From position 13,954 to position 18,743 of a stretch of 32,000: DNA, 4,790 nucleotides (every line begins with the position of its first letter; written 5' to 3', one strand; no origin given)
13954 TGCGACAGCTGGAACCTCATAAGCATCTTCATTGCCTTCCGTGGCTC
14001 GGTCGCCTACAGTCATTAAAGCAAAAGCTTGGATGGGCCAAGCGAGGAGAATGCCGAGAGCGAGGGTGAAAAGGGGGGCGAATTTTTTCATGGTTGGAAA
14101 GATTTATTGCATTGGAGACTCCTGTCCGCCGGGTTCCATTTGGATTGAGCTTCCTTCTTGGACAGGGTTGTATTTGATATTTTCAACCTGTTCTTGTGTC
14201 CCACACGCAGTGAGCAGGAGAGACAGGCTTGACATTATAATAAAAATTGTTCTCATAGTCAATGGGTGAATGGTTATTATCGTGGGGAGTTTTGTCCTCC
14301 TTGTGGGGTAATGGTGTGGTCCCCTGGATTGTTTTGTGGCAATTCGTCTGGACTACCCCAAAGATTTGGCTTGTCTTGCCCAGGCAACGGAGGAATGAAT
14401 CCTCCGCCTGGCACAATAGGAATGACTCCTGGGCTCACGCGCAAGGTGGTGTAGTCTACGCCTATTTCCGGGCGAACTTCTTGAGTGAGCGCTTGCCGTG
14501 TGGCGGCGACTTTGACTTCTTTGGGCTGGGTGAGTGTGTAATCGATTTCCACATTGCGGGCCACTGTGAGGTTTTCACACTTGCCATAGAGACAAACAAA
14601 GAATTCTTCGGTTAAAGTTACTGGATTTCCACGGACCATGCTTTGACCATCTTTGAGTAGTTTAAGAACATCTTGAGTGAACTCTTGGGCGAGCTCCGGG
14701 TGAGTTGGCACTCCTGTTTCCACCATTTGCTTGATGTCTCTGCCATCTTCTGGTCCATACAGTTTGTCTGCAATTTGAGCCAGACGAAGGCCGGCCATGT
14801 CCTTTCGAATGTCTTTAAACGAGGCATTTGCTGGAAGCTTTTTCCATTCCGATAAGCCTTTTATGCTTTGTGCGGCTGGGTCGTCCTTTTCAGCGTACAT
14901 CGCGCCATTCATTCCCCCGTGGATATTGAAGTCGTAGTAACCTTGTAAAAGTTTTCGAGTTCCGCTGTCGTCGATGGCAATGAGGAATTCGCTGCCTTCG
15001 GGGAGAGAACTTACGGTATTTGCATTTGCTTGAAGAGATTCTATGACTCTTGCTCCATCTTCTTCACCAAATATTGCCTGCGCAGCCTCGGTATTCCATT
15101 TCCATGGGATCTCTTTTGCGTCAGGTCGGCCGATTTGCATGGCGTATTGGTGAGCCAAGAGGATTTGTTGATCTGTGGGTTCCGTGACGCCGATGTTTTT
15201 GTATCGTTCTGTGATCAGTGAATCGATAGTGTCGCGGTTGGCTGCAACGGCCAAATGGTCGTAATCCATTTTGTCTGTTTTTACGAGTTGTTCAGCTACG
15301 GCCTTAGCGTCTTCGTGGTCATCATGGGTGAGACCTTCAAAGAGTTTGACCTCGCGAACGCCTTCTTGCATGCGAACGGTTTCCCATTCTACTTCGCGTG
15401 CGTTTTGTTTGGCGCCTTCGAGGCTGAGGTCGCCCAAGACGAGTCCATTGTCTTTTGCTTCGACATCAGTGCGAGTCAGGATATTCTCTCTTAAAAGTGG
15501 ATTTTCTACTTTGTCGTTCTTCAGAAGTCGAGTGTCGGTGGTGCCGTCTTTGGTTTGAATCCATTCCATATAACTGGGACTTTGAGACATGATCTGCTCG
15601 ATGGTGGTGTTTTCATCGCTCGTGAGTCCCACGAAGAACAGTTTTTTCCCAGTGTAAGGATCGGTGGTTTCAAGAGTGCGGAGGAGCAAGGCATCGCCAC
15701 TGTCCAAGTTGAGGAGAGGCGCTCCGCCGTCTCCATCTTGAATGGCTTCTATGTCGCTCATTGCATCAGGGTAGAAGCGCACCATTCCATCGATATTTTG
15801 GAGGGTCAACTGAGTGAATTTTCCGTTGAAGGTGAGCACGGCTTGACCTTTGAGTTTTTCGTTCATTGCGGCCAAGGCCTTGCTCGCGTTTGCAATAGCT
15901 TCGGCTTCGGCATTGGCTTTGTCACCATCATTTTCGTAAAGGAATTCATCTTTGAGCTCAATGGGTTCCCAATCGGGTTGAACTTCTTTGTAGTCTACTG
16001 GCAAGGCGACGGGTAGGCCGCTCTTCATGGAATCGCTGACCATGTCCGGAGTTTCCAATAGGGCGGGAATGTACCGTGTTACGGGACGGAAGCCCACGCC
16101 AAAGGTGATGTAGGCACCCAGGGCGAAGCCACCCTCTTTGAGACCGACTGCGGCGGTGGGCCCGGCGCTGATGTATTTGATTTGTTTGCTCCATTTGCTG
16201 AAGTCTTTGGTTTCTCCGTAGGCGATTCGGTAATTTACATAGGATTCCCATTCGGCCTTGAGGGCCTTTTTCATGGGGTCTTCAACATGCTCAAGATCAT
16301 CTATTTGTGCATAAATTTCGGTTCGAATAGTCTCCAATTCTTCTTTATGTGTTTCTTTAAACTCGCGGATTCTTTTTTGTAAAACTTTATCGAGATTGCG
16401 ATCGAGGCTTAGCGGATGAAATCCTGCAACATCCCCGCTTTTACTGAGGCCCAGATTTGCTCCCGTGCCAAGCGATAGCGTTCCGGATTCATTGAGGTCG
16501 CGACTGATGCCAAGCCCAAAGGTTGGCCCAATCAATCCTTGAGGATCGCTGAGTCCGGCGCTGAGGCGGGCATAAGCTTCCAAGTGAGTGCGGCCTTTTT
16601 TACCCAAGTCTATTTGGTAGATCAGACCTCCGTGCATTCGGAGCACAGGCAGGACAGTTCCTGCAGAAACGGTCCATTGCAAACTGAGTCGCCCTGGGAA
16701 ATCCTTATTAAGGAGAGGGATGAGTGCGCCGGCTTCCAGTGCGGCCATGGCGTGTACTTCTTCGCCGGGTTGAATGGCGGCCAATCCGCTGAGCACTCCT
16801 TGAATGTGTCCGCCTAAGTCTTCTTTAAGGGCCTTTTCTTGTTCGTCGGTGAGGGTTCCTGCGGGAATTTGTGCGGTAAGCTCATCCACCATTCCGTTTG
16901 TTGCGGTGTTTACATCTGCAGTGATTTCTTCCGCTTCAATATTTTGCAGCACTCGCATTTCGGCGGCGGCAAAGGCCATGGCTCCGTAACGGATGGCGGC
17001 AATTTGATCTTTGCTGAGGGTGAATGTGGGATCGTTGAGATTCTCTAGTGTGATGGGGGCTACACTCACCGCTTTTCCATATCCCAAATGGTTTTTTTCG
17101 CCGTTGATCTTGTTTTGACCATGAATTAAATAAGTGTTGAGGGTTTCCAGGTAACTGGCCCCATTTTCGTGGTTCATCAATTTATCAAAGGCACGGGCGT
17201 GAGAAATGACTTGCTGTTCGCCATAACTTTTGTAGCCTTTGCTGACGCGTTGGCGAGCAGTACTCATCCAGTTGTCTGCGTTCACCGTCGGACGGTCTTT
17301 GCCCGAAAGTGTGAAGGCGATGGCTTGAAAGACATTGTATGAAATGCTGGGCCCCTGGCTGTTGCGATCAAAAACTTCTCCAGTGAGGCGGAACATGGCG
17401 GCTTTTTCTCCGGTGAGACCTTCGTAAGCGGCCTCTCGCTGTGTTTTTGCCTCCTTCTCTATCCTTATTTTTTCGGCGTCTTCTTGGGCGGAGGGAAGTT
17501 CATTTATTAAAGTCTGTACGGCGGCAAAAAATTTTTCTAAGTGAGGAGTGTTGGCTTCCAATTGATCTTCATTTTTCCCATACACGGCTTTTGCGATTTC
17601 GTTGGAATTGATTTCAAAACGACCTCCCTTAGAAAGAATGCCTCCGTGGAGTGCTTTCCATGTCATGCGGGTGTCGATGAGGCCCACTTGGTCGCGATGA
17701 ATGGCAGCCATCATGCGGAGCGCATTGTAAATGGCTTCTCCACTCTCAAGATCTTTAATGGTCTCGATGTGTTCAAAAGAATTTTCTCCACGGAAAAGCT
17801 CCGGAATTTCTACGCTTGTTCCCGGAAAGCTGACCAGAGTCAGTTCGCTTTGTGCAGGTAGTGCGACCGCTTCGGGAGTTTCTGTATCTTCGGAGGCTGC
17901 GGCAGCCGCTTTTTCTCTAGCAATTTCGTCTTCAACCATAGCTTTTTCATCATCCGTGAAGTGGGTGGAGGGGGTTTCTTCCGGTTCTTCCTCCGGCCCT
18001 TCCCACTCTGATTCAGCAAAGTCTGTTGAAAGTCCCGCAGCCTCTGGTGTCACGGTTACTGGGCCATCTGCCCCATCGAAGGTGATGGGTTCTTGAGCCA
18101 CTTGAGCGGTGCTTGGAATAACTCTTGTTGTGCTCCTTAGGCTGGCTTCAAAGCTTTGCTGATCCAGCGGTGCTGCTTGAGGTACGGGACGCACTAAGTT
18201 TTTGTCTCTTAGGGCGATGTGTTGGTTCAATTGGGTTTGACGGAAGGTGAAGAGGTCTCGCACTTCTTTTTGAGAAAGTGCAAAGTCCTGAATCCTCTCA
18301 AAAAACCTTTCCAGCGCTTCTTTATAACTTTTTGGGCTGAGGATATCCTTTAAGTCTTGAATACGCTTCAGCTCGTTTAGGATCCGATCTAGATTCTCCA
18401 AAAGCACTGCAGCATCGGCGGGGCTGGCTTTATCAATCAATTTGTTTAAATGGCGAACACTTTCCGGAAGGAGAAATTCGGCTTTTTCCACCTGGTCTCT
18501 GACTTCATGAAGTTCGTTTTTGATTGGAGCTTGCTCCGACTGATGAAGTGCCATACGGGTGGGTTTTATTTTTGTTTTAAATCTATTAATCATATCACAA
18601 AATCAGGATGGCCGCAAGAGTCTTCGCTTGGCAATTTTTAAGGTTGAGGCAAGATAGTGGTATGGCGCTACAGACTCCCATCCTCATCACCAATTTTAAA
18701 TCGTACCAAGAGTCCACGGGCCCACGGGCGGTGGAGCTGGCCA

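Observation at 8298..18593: Giant-gene cassette: 1438-aa protein, 50-aa lipoprotein and 1605-aa secreted hyperacidic protein, packed head-to-tail into holA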

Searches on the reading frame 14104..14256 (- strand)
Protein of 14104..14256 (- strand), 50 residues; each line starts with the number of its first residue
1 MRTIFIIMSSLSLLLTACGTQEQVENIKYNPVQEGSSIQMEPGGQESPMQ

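Call 7: search_protein_families(library=pfam, proteins=[window:14104-14256:-], max_evalue=1)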
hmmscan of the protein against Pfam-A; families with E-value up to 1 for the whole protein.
window:14104-14256:- (50 aa): 1 family
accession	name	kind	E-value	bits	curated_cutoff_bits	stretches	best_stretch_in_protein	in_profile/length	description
PF13627.12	LptM_cons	-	0.18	12.2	27.3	1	6-19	2-15/23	LPS-assembly lipoprotein LptM, conserved region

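Call 8: search_protein_families(library=ncbifam, proteins=[window:14104-14256:-], max_evalue=1)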
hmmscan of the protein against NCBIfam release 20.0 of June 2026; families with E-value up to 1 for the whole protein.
window:14104-14256:- (50 aa): 9 families
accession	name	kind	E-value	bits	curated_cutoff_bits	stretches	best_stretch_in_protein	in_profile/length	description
NF058647.1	lipo_LytA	equivalog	0.0011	19.2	110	1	1-37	1-38/107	acidic lipoprotein LytA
NF047408.1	SA0632_fam_LP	equivalog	0.0022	17.6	70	1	1-23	1-24/68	SA0632 family lipoprotein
NF038215.1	acineto_lipo_PV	hypoth_equivalog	0.0056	16.4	33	1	4-28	4-28/55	NF038215 family lipoprotein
NF041193.1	lipo_SP0191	subfamily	0.0066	16.5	75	1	1-29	1-29/190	SP0191 family lipoprotein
NF047847.2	SS_mature_LptM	equivalog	0.01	15.9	27.7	1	1-19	1-21/31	LPS translocon maturation chaperone LptM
NF046038.1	NGK_0946_fam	subfamily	0.043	14.3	45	1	1-26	1-24/102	NGK_0946 family protein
NF045774.1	cytochro_C551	exception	0.091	12.7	118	1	4-29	5-30/110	cytochrome c551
NF053773.1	BSAP5i_fam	equivalog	0.17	11.9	150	1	4-31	4-32/135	BSAP-5i family immunity protein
NF040598.1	Ala_zip_lipo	subfamily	0.18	12.4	43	1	5-28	5-28/90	Lpp/OprI family alanine-zipper lipoprotein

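Call 101: search_protein_families(library=padloc, proteins=[window:14104-14256:-], max_evalue=0.1)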
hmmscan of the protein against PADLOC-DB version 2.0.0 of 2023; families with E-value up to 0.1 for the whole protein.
window:14104-14256:- (50 aa): 0 families

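Call 102: search_protein_families(library=phrogs, proteins=[window:14104-14256:-], max_evalue=0.1)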
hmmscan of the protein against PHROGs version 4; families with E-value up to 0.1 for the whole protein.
window:14104-14256:- (50 aa): 1 family
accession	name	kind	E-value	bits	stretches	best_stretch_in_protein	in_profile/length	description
phrog_37326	-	unknown function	0.026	14.6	1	5-33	7-35/388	-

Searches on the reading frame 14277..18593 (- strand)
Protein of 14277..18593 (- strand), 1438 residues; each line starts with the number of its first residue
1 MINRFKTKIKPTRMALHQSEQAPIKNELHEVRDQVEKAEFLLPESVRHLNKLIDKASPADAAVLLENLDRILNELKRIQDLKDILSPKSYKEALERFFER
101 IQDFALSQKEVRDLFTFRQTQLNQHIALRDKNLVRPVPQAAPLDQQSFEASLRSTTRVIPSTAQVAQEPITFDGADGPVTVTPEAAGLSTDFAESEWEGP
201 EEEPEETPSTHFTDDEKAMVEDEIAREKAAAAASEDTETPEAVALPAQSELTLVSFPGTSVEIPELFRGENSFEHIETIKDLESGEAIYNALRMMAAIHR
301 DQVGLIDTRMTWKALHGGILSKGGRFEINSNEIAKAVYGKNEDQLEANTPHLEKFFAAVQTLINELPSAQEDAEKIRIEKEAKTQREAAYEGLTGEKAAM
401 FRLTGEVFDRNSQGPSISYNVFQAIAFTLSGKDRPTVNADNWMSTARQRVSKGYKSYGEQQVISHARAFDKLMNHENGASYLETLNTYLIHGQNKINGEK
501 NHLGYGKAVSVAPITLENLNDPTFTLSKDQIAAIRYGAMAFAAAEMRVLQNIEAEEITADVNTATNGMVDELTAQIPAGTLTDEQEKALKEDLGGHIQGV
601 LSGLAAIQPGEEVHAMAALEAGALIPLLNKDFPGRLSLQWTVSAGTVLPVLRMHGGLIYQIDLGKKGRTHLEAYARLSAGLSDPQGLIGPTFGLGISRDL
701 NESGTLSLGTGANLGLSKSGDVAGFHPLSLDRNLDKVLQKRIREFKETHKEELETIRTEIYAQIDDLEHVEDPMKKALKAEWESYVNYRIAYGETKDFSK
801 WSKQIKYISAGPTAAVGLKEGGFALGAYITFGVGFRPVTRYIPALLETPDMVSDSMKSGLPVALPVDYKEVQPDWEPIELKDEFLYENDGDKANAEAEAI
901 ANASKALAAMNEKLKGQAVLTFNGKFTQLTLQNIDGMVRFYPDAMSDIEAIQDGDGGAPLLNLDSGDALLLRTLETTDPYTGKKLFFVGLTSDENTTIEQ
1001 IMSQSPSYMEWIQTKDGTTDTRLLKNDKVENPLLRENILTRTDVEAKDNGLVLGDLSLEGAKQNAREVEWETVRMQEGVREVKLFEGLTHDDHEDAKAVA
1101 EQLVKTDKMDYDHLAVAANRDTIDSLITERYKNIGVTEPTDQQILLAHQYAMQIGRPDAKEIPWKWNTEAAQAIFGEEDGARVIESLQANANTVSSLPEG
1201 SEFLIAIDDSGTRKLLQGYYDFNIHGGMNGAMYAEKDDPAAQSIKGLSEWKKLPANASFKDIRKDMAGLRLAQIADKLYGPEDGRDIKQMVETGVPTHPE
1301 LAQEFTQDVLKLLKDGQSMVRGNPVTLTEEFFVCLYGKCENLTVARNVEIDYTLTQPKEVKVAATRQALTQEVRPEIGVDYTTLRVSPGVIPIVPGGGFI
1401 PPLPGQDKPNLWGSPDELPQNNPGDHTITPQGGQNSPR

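Call 7: search_protein_families(library=pfam, proteins=[window:14277-18593:-], max_evalue=1)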
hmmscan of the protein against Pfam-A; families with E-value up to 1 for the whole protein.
window:14277-18593:- (1438 aa): 1 family
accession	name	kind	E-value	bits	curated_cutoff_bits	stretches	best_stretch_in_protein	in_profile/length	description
PF22746.1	SHOCT-like_DUF2089-C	-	0.54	10.4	27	0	546-560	4-18/32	SHOCT-like domain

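Call 8: search_protein_families(library=ncbifam, proteins=[window:14277-18593:-], max_evalue=1)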
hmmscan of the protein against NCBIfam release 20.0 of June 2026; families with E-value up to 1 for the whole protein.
window:14277-18593:- (1438 aa): 0 families

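Call 11: find_homologous_proteins(query=window:14277-18593:-)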
Query window:14277-18593:- (1438 aa): 5 proteins with E <= 0.001 among 8000 candidates.
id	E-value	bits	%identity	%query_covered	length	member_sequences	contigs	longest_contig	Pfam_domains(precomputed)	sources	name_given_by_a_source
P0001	0.0e+0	3207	100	99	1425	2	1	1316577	-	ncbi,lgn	ncbi:MAG: hypothetical protein WC777_04800 [Candidatus Gracilibacteria bacterium]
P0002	3.7e-251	855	35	95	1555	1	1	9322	-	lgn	-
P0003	1.4e-239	816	38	80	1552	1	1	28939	-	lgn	-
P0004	1.6e-229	783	38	80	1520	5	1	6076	-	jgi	-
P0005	1.1e-219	750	35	96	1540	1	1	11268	-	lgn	-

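Call 21: search_solved_structures(query=window:14277-18593:-, max_evalue=1)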
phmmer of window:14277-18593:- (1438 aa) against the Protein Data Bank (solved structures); distinct sequences matched with E-value up to 1: 1.
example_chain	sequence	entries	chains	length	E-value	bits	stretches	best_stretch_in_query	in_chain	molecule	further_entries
5b5r_A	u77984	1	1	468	0.72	10.4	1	9-119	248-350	Gasdermin-A3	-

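Call 30: find_homologous_proteins(query=A2, max_evalue=0.01)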
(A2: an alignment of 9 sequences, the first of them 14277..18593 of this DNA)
Query A2 (9 sequences) (1438 aa, profile of the alignment): 5 proteins with E <= 0.01 among 8000 candidates.
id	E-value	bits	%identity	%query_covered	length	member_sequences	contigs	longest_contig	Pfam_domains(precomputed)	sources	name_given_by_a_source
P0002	0.0e+0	2536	35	95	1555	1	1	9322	-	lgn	-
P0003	0.0e+0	2463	38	80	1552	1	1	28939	-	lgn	-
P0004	0.0e+0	2425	38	80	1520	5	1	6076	-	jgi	-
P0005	0.0e+0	2195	35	96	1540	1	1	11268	-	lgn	-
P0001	0.0e+0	1808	100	99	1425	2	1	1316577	-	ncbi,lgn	ncbi:MAG: hypothetical protein WC777_04800 [Candidatus Gracilibacteria bacterium]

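Call 33: find_encoding_contigs(protein=P0003, flank=10000, max_places=1)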
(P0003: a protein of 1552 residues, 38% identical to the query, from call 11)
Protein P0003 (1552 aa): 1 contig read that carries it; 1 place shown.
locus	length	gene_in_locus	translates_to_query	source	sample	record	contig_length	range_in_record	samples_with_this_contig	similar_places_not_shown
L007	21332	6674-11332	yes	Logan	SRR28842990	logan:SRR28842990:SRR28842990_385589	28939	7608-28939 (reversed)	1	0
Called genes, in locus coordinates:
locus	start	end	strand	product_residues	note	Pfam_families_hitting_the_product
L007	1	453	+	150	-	?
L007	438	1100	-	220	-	PF01509:TruB_N, PF16198:TruB_C_2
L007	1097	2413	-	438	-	PF08245:Mur_ligase_M, PF02875:Mur_ligase_C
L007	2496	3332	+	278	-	-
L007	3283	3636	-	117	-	PF01687:Flavokinase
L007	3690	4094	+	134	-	-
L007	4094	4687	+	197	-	-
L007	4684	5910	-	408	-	PF04932:Wzy_C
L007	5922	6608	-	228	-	PF00121:TIM, PF00218:IGPS (weak), PF05690:ThiG (weak)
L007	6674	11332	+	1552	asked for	-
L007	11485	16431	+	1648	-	-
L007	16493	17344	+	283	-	-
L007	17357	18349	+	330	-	PF06144:DNA_pol3_delta, PF21694:DNA_pol3_delta_C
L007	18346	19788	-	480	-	PF03951:Gln-synt_N, PF00120:Gln-synt_C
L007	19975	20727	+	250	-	PF01978:TrmB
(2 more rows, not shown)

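Call 44: search_solved_structures(query=A2, max_evalue=10)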
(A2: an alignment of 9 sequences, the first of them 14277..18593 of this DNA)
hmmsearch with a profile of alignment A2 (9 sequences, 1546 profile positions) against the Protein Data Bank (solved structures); distinct sequences matched with E-value up to 10: 1.
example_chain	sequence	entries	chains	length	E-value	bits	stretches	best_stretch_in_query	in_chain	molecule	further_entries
4u6u_B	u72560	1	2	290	0.42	11.3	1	40-115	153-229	Cog5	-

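Call 58: find_related_loci(query=A2, collection=genome_contigs, flank=10000)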
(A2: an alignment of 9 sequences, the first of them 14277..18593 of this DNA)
Query A2 (1438 aa) in genome_contigs; peptide patterns used: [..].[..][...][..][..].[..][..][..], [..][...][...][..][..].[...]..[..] (x = any residue, [..] = any of these).
49 stretches matched a pattern; 7 encode a relative of the query (tblastn E <= 1e-3); 7 distinct loci.
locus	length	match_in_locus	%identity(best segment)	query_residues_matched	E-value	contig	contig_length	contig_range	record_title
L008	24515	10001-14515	42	5-1398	0e+0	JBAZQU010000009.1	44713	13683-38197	MAG: Candidatus Gracilibacteria bacterium isolate SO_2017_SWC_60 scaffold_756_c1_LP-4_2017, whole genome shotgun sequenc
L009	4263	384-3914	42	250-1400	0e+0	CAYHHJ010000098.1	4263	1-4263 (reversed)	MAG TPA_asm: uncultured Candidatus Peribacteria bacterium isolate ERP119702_co1_18 genome assembly, contig: NODE_33052_l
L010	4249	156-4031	31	30-1239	1e-131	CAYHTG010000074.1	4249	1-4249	MAG TPA_asm: uncultured Candidatus Peribacteria bacterium isolate ERP119705_co15_114 genome assembly, contig: NODE_29127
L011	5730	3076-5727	41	30-845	2e-127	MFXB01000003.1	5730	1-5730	MAG: Candidatus Peregrinibacteria bacterium RIFCSPLOWO2_01_FULL_48_20 rifcsplowo2_01_scaffold_111248, whole genome shotg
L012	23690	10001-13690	25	262-1438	1e-81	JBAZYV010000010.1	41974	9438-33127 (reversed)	MAG: Candidatus Gracilibacteria bacterium isolate SO_2017_GW1_90 NODE_4379_length_41974_cov_3.109876_OW334_2017, whole g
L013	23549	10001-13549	26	255-1426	2e-79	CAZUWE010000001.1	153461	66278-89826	MAG TPA_asm: uncultured Candidatus Peribacteria bacterium isolate SRP342105_co1_252 genome assembly, contig: NODE_107_le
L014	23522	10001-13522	25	206-1394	4e-68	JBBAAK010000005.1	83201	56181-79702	MAG: Candidatus Gracilibacteria bacterium isolate SO_2017_GW3_40 scaffold_284_c1_OW296A_2017, whole genome shotgun seque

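Call 101: search_protein_families(library=padloc, proteins=[window:14277-18554:-], max_evalue=0.1)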
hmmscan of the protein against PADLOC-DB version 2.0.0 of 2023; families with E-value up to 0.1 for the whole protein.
window:14277-18554:- (1425 aa): 0 families

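Call 102: search_protein_families(library=phrogs, proteins=[window:14277-18554:-], max_evalue=0.1)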
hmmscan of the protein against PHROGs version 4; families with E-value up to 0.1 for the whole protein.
window:14277-18554:- (1425 aa): 0 families

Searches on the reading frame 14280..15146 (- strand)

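Call 84: search_protein_families(library=pfam, proteins=[window:14280-15146:-], max_evalue=10)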
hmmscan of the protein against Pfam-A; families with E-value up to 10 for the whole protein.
window:14280-15146:- (289 aa): 1 family
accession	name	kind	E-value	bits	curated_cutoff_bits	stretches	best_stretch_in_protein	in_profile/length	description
PF08771.16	FRB_dom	-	0.096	13.4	24.7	1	156-207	29-78/99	FKBP12-rapamycin binding domain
